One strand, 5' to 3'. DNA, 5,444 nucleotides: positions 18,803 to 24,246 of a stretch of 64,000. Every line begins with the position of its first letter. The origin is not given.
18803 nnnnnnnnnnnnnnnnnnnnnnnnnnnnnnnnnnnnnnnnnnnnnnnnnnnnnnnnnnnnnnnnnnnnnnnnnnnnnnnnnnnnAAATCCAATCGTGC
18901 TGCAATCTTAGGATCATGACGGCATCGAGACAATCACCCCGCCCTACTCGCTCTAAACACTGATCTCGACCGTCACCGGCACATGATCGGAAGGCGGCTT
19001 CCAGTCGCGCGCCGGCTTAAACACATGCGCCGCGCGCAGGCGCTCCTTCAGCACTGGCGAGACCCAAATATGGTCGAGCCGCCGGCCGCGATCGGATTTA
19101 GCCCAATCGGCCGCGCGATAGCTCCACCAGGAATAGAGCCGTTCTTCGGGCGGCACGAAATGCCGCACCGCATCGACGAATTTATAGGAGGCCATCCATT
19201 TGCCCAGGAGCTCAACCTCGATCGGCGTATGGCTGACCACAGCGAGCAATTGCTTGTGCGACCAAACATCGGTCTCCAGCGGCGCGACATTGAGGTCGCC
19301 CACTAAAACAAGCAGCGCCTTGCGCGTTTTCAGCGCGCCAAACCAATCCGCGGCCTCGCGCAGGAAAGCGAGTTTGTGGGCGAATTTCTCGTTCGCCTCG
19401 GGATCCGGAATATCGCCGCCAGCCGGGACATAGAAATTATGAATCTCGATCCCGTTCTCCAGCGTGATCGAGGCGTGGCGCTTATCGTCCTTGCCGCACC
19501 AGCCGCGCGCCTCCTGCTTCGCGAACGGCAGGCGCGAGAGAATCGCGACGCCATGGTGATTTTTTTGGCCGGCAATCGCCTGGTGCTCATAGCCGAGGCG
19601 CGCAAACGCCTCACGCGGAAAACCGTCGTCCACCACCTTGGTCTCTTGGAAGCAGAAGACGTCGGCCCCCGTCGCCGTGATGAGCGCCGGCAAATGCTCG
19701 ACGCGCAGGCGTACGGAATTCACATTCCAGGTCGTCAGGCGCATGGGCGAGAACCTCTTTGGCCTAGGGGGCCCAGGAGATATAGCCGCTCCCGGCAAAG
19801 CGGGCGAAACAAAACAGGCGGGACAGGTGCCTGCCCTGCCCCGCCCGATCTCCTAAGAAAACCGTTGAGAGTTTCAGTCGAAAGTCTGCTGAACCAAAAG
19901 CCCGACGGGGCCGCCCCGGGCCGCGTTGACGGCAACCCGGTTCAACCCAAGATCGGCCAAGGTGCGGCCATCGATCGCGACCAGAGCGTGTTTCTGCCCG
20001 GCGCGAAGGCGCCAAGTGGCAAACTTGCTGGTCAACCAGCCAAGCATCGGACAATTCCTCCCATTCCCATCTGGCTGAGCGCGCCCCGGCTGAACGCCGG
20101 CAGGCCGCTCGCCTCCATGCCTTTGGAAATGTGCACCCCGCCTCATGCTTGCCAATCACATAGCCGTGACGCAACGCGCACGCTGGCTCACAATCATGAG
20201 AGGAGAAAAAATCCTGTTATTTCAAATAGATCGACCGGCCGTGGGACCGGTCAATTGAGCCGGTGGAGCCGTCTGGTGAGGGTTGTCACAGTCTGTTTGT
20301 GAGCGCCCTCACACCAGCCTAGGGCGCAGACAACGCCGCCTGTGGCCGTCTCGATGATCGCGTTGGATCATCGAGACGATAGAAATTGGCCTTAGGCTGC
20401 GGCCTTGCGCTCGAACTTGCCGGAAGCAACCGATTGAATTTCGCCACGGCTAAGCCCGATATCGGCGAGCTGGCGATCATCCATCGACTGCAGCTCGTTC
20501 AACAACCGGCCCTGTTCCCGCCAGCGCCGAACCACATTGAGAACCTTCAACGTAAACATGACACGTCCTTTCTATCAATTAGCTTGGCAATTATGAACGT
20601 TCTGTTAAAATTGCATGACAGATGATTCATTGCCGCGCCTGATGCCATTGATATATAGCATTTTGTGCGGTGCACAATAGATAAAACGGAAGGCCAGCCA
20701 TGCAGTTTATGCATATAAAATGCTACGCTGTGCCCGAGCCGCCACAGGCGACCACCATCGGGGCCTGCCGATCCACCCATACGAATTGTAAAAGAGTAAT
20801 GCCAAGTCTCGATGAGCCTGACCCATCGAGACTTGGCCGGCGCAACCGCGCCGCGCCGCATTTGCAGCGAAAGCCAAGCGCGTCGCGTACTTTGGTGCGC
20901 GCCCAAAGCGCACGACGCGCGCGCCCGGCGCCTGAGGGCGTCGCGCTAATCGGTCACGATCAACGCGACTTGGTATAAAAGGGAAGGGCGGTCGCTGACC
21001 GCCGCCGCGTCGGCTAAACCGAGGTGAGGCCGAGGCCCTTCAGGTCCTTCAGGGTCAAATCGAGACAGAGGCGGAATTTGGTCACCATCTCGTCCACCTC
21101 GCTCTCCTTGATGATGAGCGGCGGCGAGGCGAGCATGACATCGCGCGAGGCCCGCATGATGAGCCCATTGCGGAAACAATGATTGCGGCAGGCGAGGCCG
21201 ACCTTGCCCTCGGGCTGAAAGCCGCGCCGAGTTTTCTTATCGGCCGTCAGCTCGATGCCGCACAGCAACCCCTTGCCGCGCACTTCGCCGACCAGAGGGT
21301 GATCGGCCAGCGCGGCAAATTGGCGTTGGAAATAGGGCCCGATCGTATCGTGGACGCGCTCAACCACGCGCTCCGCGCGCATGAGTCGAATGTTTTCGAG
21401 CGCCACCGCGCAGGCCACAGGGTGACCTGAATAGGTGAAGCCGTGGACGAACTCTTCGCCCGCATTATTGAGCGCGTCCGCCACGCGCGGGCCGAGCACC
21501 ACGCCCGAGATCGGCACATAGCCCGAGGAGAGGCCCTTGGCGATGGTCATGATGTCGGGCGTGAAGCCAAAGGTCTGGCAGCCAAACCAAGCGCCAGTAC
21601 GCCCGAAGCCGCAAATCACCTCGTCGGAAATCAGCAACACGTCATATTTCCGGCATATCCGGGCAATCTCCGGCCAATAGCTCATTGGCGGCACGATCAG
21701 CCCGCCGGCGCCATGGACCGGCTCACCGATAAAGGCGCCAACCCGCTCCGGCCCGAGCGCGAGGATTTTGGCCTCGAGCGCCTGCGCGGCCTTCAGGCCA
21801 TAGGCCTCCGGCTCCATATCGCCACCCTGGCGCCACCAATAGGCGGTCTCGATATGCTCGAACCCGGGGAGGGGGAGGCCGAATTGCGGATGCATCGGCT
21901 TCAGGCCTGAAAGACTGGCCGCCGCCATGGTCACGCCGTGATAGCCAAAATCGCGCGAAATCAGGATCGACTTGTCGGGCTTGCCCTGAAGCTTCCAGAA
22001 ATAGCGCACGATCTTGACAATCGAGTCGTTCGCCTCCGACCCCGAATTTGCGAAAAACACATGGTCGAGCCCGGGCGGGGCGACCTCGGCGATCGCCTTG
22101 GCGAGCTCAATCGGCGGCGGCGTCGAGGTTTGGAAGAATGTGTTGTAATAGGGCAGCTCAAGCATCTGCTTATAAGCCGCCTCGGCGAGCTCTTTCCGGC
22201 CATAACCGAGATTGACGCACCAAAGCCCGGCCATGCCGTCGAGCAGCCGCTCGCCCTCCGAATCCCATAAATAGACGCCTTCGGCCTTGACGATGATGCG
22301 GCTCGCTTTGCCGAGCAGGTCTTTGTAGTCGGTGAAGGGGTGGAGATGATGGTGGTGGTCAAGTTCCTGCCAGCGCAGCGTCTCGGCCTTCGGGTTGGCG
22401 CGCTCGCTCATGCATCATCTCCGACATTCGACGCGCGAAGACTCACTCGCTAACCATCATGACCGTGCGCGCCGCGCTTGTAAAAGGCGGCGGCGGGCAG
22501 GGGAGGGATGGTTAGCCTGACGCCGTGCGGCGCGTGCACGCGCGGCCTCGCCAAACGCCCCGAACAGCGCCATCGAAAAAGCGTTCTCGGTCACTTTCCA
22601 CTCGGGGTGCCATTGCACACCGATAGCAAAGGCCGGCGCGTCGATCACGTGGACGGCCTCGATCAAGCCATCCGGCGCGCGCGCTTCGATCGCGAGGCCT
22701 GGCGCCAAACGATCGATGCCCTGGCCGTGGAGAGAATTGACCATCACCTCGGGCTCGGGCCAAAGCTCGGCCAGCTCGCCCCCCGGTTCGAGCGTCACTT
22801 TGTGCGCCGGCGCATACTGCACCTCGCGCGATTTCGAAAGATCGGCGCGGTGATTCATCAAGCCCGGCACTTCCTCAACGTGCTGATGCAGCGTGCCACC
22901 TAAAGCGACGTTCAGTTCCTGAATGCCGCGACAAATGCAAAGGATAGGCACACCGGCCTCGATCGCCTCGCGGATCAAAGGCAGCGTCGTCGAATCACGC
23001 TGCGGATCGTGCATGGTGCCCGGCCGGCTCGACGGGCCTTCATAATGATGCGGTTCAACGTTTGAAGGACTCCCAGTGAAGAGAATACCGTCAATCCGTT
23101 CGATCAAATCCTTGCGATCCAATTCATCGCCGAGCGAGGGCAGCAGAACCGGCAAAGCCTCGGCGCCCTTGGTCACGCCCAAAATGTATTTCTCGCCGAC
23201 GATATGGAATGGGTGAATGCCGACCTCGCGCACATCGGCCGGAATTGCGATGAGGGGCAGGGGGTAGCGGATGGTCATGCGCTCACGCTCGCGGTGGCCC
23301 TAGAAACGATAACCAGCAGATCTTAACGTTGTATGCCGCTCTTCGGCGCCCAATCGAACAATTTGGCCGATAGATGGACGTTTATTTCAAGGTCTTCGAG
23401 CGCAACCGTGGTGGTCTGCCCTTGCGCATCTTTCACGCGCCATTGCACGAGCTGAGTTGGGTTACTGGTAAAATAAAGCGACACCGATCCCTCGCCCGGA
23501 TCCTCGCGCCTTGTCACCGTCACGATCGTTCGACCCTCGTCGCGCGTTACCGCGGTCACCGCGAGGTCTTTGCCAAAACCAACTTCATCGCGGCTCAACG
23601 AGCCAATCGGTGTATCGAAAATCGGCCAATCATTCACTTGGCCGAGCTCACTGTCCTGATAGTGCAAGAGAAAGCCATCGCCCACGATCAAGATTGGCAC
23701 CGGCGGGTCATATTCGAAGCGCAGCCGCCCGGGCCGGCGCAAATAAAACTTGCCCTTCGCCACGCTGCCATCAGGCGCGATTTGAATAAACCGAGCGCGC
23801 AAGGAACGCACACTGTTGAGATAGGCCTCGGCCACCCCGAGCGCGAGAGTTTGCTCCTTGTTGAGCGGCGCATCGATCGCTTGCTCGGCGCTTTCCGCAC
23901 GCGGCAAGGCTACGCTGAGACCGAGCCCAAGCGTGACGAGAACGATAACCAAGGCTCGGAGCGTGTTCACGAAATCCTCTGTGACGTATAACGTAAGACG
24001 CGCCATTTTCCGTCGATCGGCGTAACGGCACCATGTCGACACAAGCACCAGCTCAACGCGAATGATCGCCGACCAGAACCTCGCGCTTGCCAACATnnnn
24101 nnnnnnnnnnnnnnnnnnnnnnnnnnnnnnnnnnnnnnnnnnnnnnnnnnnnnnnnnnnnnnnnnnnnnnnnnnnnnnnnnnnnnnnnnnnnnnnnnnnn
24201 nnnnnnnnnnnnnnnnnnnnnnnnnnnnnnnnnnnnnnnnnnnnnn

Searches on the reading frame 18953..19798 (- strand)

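Call 56: search_protein_families(library=pfam, proteins=[window:18953-19798:-], max_evalue=0.00001)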
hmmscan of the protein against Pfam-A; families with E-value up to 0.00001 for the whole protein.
window:18953-19798:- (281 aa): 1 family
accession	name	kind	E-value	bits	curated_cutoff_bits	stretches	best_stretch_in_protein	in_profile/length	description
PF03372.29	Exo_endo_phos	-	9.6e-29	101.1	24.5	1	23-272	2-225/225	Endonuclease/Exonuclease/phosphatase family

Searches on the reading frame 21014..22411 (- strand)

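Call 56: search_protein_families(library=pfam, proteins=[window:21014-22411:-], max_evalue=0.00001)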
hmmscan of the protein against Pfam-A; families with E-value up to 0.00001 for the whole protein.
window:21014-22411:- (465 aa): 1 family
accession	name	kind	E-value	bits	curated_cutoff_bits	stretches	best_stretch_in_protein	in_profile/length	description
PF00202.27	Aminotran_3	-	6.5e-87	292.3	30.5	1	38-449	11-402/403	Aminotransferase class-III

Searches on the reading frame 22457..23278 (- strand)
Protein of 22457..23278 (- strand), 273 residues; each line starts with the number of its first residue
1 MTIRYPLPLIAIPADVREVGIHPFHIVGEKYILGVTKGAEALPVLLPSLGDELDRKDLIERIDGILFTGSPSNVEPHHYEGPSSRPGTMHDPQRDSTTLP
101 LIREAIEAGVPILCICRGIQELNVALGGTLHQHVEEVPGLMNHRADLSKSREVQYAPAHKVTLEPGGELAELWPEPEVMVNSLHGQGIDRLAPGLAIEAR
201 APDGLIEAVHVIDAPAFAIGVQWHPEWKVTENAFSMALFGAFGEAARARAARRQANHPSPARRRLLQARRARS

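Call 56: search_protein_families(library=pfam, proteins=[window:22457-23278:-], max_evalue=0.00001)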
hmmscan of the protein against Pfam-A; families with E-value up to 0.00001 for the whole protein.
window:22457-23278:- (273 aa): 2 families
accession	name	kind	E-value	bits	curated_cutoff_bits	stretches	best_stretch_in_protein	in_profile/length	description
PF07722.19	Peptidase_C26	-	1.3e-73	247.8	20.5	1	8-226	1-219/219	Peptidase C26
PF00117.34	GATase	-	3.2e-12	47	22.8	1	95-232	58-178/190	Glutamine amidotransferase class-I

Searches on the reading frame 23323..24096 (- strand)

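Call 56: search_protein_families(library=pfam, proteins=[window:23323-24096:-], max_evalue=0.00001)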
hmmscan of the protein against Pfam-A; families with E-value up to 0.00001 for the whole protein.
window:23323-24096:- (257 aa): 1 family
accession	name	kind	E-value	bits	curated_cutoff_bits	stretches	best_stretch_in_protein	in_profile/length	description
PF03548.22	LolA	-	1.5e-27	96.8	23.6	1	95-248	2-163/165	Outer membrane lipoprotein carrier protein LolA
